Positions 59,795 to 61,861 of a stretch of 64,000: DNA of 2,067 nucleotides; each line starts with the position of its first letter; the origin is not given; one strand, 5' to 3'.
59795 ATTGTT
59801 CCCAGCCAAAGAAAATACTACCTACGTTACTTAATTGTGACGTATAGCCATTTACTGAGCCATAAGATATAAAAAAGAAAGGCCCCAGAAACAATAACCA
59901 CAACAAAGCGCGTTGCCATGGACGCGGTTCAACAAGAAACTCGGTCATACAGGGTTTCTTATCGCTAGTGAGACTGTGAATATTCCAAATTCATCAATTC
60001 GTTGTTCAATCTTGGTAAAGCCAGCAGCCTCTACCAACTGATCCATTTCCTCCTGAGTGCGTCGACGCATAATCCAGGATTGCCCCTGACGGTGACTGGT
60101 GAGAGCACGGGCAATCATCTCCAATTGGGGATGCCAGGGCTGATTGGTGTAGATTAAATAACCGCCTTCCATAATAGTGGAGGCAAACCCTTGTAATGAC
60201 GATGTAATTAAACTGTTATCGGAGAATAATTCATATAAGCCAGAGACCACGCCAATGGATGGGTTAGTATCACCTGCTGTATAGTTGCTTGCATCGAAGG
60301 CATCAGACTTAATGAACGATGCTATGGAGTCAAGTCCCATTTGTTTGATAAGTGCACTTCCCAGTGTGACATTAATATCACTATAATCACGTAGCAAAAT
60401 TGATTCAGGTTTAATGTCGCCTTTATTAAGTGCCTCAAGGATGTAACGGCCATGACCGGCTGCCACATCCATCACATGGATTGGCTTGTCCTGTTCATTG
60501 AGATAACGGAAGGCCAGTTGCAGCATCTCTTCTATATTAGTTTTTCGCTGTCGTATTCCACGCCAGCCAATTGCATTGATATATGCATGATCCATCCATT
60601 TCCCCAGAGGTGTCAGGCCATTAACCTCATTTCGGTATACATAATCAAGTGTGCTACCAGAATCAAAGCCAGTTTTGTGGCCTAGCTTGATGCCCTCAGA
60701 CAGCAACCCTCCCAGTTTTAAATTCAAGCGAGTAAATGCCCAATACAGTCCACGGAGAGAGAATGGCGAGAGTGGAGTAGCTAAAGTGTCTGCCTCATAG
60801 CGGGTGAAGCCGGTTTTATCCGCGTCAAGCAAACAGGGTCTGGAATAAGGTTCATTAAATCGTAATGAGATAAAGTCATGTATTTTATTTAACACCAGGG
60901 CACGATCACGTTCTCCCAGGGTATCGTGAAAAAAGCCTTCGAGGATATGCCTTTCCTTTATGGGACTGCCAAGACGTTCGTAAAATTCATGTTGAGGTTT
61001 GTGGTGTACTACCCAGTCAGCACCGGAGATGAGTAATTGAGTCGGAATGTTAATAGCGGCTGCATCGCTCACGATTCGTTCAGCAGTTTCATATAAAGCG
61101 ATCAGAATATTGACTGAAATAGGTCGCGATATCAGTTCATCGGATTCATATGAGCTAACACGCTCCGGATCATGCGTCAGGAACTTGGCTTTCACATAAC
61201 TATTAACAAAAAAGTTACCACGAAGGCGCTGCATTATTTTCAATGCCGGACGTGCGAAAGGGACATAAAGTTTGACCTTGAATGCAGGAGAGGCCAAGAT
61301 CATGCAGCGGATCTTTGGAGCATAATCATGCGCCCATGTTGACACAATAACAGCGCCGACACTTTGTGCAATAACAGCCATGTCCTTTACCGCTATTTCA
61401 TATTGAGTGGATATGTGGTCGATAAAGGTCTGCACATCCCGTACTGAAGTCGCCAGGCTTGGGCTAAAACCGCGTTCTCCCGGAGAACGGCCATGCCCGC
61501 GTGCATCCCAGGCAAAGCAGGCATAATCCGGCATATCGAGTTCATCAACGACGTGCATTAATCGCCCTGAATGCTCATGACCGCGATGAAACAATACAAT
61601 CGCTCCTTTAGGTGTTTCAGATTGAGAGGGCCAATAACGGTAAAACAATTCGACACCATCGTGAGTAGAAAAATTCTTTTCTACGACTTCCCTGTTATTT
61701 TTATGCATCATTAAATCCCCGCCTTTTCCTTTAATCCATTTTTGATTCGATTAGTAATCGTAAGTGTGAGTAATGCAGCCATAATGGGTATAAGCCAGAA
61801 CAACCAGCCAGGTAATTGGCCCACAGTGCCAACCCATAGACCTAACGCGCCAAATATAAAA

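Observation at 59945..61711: Fusion of a lysophospholipase-like alpha/beta hydrolase to a class I SAM methyltransferase inside the lipid operon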

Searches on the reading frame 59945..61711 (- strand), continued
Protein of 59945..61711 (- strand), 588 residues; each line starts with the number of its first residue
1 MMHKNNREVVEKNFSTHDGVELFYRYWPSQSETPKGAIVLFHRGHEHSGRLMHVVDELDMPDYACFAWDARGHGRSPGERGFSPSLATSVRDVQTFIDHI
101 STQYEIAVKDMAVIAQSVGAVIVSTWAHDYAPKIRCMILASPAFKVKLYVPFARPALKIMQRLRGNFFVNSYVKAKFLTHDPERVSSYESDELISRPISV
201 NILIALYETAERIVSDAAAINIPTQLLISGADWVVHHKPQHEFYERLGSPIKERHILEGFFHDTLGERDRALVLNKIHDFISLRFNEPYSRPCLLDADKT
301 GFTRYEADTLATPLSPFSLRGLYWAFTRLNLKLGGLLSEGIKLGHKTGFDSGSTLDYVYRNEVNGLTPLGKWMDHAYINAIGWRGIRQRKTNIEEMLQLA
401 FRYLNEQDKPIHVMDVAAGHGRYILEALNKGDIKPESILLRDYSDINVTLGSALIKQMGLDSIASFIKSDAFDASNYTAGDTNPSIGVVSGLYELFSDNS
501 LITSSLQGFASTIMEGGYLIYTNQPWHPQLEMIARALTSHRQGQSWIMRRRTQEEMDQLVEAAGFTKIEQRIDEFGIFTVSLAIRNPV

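Call 12: find_related_loci(query=window:59945-61711:-, collection=genome_contigs, flank=8000)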
Query window:59945-61711:- (588 aa) in genome_contigs; peptide patterns used: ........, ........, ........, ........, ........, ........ (x = any residue, [..] = any of these).
598 stretches matched a pattern (row limit reached: there are more); 582 encode a relative of the query (tblastn E <= 1e-3); the best 80 are kept; 80 distinct loci.
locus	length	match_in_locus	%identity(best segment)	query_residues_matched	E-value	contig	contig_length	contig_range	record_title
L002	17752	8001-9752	74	1-583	0e+0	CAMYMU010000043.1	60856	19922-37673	MAG: uncultured Ectothiorhodospiraceae bacterium isolate ES_Gamma_071 genome assembly, contig: scaffold_417, whole genom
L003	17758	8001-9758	72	1-586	0e+0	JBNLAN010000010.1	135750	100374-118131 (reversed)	MAG: Mariprofundaceae bacterium isolate C2.bin.51.orig k141_675944, whole genome shotgun sequence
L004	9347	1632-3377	71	5-586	0e+0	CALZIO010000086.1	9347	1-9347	MAG: uncultured Chromatiaceae bacterium isolate FCS_M_Gamma_047.1 genome assembly, contig: NODE_352_length_9347_cov_9.23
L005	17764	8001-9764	72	1-588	0e+0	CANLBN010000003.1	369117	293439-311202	uncultured Pseudomonadales bacterium isolate 3-262-3Z.fasta genome assembly, contig: NODE_3, whole genome shotgun sequen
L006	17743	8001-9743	73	5-586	0e+0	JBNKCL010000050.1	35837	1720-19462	MAG: Sedimenticolaceae bacterium isolate F1F2.bin.26.orig k141_18150, whole genome shotgun sequence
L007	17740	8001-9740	72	7-586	0e+0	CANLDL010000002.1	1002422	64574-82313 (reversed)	uncultured Pseudomonadales bacterium isolate 207.fasta genome assembly, contig: NODE_2, whole genome shotgun sequence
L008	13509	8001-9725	73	11-586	0e+0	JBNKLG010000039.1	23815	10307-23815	MAG: Sedimenticolaceae bacterium isolate H1H2.bin.20.strict NODE_39_length_23815_cov_4.816581, whole genome shotgun sequ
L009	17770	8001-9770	69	2-586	0e+0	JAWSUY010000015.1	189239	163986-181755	MAG: Agarilytica sp. isolate BHT04_PHB_gam1 A6P3HB_contig_192, whole genome shotgun sequence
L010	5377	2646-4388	68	6-586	0e+0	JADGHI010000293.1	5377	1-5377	MAG: Acetobacteraceae bacterium isolate HOG26 NODE_10311_length_5377_cov_10.412846, whole genome shotgun sequence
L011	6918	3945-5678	67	6-585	0e+0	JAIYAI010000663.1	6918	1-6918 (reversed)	MAG: Acetobacteraceae bacterium isolate D8_MAG_00079 pond_D8_MAG_00079_000000000378, whole genome shotgun sequence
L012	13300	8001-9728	67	11-586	0e+0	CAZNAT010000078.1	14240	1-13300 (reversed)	MAG TPA_asm: uncultured Methylobacterium sp. isolate binchicken_co266_171 genome assembly, contig: NODE_7274_length_1424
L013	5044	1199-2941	66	6-586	0e+0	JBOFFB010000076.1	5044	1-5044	MAG: Bosea sp. (in: a-proteobacteria) isolate WFFMC_MAG_109 k139_351303_flag=1_multi=4.0000_len=5044, whole genome shotg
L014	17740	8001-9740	66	7-586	0e+0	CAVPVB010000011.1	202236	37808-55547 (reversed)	MAG: uncultured Alphaproteobacteria bacterium isolate MFD00082.bin.1.22 genome assembly, contig: contig_3793, whole geno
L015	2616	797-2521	67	11-585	0e+0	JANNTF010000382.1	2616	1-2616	MAG: Alphaproteobacteria bacterium isolate SOY_31_concoct_297_sub SOY_31_k141_3040388, whole genome shotgun sequence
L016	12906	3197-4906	67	11-582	0e+0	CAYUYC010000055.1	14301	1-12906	MAG TPA_asm: uncultured Burkholderiaceae bacterium isolate binchicken_co269_238 genome assembly, contig: NODE_4057_lengt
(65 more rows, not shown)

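Call 29: predict_structure(alignment_id=A1)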
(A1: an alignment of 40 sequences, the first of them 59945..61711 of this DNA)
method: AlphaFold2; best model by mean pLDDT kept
length: 588 residues; sequences in the alignment: 40
mean_pLDDT: 84.0   pTM: 0.88
mean pLDDT of the five models: 84.0, 83.4, 82.0, 81.5, 81.1
residues with pLDDT >= 90: 231; 70-90: 279; 50-70: 64; < 50: 14
segments of 3 or more residues with pLDDT < 50: 1-4, 233-235, 539-545
pLDDT, mean of each block of 10 residues (from residue 1): 64 94 95 94 71 86 94 86 85 95 97 91 94 95 69 83 85 63 75 79 85 90 89 63 92 82 63 91 95 90 82 81 82 82 74 76 84 84 83 93 94 85 82 90 84 91 90 76 87 79 91 94 77 60 55 93 95 84 92
secondary structure, 60 per line:
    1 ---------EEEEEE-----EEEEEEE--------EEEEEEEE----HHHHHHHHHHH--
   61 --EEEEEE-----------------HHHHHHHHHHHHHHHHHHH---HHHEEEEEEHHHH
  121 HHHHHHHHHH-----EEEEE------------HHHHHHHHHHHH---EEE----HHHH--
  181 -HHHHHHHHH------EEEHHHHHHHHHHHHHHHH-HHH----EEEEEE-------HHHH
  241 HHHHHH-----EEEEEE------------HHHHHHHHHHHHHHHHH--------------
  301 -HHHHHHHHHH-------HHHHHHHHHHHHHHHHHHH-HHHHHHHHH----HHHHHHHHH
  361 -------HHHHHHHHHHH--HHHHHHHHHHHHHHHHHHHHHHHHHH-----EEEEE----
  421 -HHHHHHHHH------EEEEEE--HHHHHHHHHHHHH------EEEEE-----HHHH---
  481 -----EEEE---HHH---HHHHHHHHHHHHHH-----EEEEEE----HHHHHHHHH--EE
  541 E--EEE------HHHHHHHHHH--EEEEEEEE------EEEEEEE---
elements in order: E10-15 E21-27 E36-43 H48-58 E63-68 H86-104 E111-116 H117-130 E136-140 H153-164 E168-170 H175-178 H182-190 E197-199 H200-215 E224-229 H237-246 E252-257 H270-286 H302-311 H319-337 H339-347 H352-360 H368-378 H381-406 E412-416 H422-430 E437-442 H445-457 E464-468 H474-477 E486-489 H499-512 E518-523 H528-536 E539-541 E544-546 H553-562 E565-572 E579-585

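Call 31: fold_search(model_id=the predicted structure, library=pdb)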
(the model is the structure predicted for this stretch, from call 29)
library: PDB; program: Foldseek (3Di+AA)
matches with E <= 10: 1990; with E <= 0.001: 1569
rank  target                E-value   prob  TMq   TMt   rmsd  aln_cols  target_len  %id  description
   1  6eic_B                5.9e-20  1.00  0.43  0.88   2.8       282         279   25  Crystal structure of Rv0183, a Monoglyceride Lipase from Mycobacterium Tuberculosis (released 2018-06-27)
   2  6eic_C                1.0e-19  1.00  0.43  0.89   2.8       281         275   24  Crystal structure of Rv0183, a Monoglyceride Lipase from Mycobacterium Tuberculosis (released 2018-06-27)
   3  3hju_A                1.8e-19  1.00  0.43  0.84   2.6       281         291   27  Crystal structure of human monoglyceride lipase (released 2009-12-08)
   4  7ozm                  2.5e-19  1.00  0.43  0.88   2.7       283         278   25  Crystal Structure of mtbMGL K74A (Closed Cap Conformation) (released 2021-09-15)
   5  6eic_A                3.5e-19  1.00  0.42  0.88   3.2       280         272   25  Crystal structure of Rv0183, a Monoglyceride Lipase from Mycobacterium Tuberculosis (released 2018-06-27)
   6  7l4u_A                5.8e-19  1.00  0.42  0.84   2.7       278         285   28  Crystal structure of human monoacylglycerol lipase in complex with compound 1h (released 2021-08-11)
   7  7p0y_B                9.1e-19  1.00  0.42  0.88   2.8       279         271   25  Crystal Structure of mtbMGL K74A (Substrate Analog Complex) (released 2021-09-15)
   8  6qe2_A                9.7e-19  1.00  0.40  0.87   3.8       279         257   22  Crystal structure of Paleococcus ferrophilus monoacylglycerol lipase. (released 2020-02-05)
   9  6ax1_A                1.1e-18  1.00  0.43  0.87   2.7       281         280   27  Structure of human monoacylglycerol lipase bound to a covalent inhibitor (released 2017-12-27)
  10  3hju_B                1.8e-18  1.00  0.43  0.83   2.7       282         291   27  Crystal structure of human monoglyceride lipase (released 2009-12-08)
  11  7l4t_A                1.9e-18  1.00  0.43  0.84   2.6       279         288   27  Crystal structure of human monoacylglycerol lipase in complex with compound 1 (released 2021-08-11)
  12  7l50_D                2.5e-18  1.00  0.41  0.81   3.1       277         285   27  Crystal structure of human monoacylglycerol lipase in complex with compound 4f (released 2021-08-11)
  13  7l50_B                3.0e-18  1.00  0.42  0.81   3.1       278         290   27  Crystal structure of human monoacylglycerol lipase in complex with compound 4f (released 2021-08-11)
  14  7l4w_B                3.9e-18  1.00  0.43  0.84   2.5       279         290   28  Crystal structure of human monoacylglycerol lipase in complex with compound 2d (released 2021-08-11)
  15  7l4u_B                4.6e-18  1.00  0.42  0.84   2.8       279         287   27  Crystal structure of human monoacylglycerol lipase in complex with compound 1h (released 2021-08-11)
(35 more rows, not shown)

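Call 71: search_dna_similar(query=window:59945-61711:-, collection=plasmids, mode=protein, max_rows=15)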
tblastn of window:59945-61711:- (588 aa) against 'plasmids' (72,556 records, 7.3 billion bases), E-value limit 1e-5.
Records with a match: 63; places in all: 63; records where one place covers at least 80% of the query: 30.
Best place of each record, by identity: 60-80% 17; <60% 46.
By first word of the organism name: Staphylococcus 23; Shinella 13; Escherichia 6; Sinorhizobium 2; Rhizobium 2; Acaryochloris 2; Roseateles 1; Burkholderia 1; Citrobacter 1; Enterobacter 1; and 11 more.
By predicted mobility (MOB-suite, as given by PLSDB): non-mobilizable 53; mobilizable 7; conjugative 3.
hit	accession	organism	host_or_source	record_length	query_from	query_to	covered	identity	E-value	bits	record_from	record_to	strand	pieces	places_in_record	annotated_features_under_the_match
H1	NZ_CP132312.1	Shinella zoogloeoides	Homo sapiens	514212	2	585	99%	62.3%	0e+0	768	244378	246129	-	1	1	bifunctional alpha/beta hydrolase/class I SAM-dependent ...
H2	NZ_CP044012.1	Sinorhizobium sp. BG8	Prosopis cineraria,pure bacterial ...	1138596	7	586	99%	62.2%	0e+0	777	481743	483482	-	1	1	none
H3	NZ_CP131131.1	Shinella zoogloeoides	isolate,Activated charcoal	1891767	9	585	98%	61.9%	0e+0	756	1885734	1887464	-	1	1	none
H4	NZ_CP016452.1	Sinorhizobium sp. RAC02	Microbial isolate,Algal phycosphere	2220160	9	585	98%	61.2%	0e+0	749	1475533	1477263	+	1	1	none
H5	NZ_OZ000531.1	Shinella sp. WSC3-e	-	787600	4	583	99%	60.7%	0e+0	755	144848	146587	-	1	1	bifunctional alpha/beta hydrolase/class I SAM-dependent ...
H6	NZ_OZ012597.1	Shinella sp. WSD5-1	-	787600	4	583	99%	60.7%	0e+0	755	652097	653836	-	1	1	bifunctional alpha/beta hydrolase/class I SAM-dependent ...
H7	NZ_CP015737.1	Shinella sp. HZN7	-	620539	4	583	99%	60.7%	0e+0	751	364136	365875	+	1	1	bifunctional alpha/beta hydrolase/class I SAM-dependent ...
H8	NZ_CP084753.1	Roseateles sp. XES5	Xenopus laevis,bacterial culture,swab ...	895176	1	585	99%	60.2%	0e+0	754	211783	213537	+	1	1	bifunctional alpha/beta hydrolase/class I SAM-dependent ...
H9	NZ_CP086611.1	Shinella zoogloeoides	-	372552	5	585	99%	60.6%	0e+0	751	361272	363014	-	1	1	bifunctional alpha/beta hydrolase/class I SAM-dependent ...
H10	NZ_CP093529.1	Shinella zoogloeoides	-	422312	3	585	99%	60.4%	0e+0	754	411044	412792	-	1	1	bifunctional alpha/beta hydrolase/class I SAM-dependent ...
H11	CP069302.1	Shinella sp. PSBB067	monoisolate,Minnesota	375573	1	585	99%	60.0%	0e+0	751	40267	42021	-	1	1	none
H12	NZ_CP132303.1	Shinella sumterensis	Homo sapiens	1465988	9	583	98%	61.0%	0e+0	763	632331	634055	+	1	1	none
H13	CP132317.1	Shinella sumterensis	Homo sapiens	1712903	9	583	98%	60.9%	0e+0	759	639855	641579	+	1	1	bifunctional alpha/beta hydrolase/class I SAM-dependent ...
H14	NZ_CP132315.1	Shinella oryzae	Homo sapiens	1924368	9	583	98%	60.9%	0e+0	758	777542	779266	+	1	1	none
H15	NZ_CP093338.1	Shinella sp. H4-D48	whole organism,grassland soil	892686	9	585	98%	60.7%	0e+0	757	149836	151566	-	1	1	bifunctional alpha/beta hydrolase/class I SAM-dependent ...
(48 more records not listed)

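Call 72: get_annotated_region(hit=H1, flank=6000)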
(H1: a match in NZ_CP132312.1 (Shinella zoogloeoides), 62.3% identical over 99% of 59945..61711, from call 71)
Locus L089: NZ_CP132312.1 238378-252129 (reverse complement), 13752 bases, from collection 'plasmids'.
description: Shinella zoogloeoides strain UPHL-collab-1 plasmid unnamed2, complete sequence
organism: Shinella zoogloeoides (NCBI taxid 352475)
taxonomy: Bacteria; Pseudomonadota; Alphaproteobacteria; Hyphomicrobiales; Rhizobiaceae; Shinella; Shinella zoogloeoides
host: -; source: Homo sapiens; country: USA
typing (MOB-suite, as given by PLSDB): non-mobilizable
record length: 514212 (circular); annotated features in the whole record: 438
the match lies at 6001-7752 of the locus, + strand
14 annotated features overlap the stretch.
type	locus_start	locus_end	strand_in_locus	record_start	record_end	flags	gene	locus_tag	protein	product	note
CDS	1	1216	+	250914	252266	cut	-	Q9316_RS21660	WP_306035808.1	LLM class flavin-dependent oxidoreductase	-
CDS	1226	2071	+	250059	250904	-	-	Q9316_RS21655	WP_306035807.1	ABC transporter permease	-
CDS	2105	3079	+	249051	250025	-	-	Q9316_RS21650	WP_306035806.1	ABC transporter substrate-binding protein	-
CDS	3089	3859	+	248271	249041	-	-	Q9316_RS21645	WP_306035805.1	ABC transporter ATP-binding protein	-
CDS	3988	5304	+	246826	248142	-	-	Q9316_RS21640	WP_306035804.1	replication-associated recombination protein A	GO:0006260 - DNA replication [Evidence IEA]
CDS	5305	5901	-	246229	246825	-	-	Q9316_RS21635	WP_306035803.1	CDP-alcohol phosphatidyltransferase family protein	GO:0008654 - phospholipid biosynthetic process [Evidence IEA]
CDS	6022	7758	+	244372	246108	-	-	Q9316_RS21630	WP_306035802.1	bifunctional alpha/beta hydrolase/class I SAM-dependent methyltransferase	-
CDS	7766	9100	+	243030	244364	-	-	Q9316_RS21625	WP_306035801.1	phosphatase PAP2/dual specificity phosphatase family protein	-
CDS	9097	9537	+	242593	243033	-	-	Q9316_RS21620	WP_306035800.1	hypothetical protein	-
CDS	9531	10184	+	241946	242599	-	-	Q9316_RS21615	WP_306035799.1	lysophospholipid acyltransferase family protein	-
CDS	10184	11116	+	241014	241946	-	-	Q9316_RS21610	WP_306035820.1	phosphatidate cytidylyltransferase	-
CDS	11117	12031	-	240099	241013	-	-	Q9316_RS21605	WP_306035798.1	carbon-nitrogen hydrolase family protein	-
CDS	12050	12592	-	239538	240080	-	-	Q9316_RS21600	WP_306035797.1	Lrp/AsnC family transcriptional regulator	-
CDS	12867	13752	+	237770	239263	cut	-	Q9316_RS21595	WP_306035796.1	amino acid permease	GO:0055085 - transmembrane transport [Evidence IEA]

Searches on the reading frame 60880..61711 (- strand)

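Call 75: search_solved_structures(query=window:60880-61711:-, max_evalue=1e-15, show_alignments=2)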
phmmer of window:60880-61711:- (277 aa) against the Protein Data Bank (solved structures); distinct sequences matched with E-value up to 1e-15: 12.
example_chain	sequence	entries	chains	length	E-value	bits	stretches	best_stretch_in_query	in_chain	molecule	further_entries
6qe2_A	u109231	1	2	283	5.4e-21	78.1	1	33-264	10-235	Monoacylglycerol lipase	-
6eic_C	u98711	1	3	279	9.5e-19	70.7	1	10-275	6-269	Mycobacterium Tuberculosis Monoglyceride Lipase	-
9rhw_A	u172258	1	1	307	1.1e-18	70.5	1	10-275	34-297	Monoacylglycerol lipase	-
7p0y_A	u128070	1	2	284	1.6e-18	69.9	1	10-275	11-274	Monoacylglycerol lipase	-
7ozm_A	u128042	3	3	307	2.1e-18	69.5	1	10-275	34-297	Monoacylglycerol lipase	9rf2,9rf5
3pe6_A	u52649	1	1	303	2.3e-17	66.2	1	17-263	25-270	Monoglyceride lipase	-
5zun_A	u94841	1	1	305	2.3e-17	66.1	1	17-263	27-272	Monoglyceride lipase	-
7l4t_A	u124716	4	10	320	2.7e-17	65.9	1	17-263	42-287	Monoglyceride lipase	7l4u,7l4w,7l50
7prm_A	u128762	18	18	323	2.7e-17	65.9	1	17-263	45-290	Monoglyceride lipase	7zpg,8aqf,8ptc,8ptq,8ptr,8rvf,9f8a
3jw8_A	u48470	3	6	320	3.4e-17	65.6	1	17-263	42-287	MGLL protein | MONOGLYCERIDE LIPASE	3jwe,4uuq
3hju_A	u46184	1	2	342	4.1e-17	65.3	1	17-263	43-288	Monoglyceride lipase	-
6ax1_A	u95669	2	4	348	4.3e-17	65.3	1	17-263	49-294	Monoglyceride lipase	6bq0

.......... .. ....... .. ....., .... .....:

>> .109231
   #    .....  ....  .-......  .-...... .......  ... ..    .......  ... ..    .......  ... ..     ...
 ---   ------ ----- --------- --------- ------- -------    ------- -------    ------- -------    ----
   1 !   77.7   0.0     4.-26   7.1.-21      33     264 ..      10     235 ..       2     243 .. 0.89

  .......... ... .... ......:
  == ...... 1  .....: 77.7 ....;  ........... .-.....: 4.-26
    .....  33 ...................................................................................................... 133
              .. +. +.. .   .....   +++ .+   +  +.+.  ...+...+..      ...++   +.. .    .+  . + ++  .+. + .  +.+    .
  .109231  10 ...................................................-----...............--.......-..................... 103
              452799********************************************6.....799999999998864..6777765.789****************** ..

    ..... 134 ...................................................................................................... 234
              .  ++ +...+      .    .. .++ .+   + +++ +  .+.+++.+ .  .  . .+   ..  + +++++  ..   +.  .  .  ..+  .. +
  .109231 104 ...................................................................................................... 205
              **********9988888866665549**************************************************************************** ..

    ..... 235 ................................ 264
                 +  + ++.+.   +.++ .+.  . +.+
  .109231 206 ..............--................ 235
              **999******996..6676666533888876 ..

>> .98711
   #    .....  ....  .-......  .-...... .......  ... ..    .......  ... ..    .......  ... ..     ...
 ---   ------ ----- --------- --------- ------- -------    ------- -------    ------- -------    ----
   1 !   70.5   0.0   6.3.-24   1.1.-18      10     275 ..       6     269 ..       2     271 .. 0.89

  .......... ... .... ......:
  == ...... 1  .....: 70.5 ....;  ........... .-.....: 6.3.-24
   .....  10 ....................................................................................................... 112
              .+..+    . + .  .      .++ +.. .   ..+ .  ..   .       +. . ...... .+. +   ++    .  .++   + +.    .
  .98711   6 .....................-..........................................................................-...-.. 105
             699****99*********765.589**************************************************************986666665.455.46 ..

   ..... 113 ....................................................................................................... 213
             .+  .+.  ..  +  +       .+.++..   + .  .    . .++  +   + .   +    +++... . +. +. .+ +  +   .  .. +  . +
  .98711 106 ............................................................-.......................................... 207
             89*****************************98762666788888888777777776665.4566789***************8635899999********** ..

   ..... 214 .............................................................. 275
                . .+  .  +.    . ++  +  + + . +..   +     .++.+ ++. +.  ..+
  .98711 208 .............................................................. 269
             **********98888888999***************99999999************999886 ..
